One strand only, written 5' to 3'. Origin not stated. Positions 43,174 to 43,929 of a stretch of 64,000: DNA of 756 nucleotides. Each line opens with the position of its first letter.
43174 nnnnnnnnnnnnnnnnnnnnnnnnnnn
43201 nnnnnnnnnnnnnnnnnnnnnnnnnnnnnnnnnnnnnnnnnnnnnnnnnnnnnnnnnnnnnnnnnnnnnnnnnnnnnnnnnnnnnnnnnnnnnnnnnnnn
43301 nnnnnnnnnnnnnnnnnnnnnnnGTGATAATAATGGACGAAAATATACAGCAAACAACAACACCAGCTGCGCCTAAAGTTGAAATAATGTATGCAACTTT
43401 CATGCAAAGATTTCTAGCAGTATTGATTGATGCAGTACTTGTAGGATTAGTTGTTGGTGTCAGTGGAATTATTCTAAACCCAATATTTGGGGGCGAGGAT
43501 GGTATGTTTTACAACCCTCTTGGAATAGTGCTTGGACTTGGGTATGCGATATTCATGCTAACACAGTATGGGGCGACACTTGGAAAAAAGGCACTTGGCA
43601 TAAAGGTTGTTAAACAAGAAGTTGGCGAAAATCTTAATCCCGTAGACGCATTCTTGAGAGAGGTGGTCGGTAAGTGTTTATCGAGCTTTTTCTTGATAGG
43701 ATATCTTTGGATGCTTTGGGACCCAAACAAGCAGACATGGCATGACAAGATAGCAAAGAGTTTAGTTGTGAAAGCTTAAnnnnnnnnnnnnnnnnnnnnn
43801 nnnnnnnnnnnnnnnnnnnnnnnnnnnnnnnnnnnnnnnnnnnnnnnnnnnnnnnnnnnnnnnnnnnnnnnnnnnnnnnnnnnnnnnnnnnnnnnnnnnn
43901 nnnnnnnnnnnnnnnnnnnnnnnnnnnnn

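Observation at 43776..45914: NpmA/KamB-family-like 16S rRNA methyltransferase next to an ABC-F ATPase: possible ribosome-protection pair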

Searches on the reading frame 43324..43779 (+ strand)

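Call 3: search_protein_families(library=pfam, proteins=[window:43324-43779:+], max_evalue=0.01)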
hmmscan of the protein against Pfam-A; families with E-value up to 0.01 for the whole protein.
window:43324-43779:+ (151 aa): 2 families
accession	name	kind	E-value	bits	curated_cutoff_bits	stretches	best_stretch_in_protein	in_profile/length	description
PF06271.18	RDD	-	1.6e-25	90.4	24.1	1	23-145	1-137/137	RDD family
PF10598.14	RRM_4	-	0.0058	17.4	23.5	0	24-106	5-83/92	RNA recognition motif of the spliceosomal PrP8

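Call 4: search_protein_families(library=ncbifam, proteins=[window:43324-43779:+], max_evalue=0.01)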
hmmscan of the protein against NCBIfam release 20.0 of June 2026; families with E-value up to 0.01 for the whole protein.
window:43324-43779:+ (151 aa): 0 families
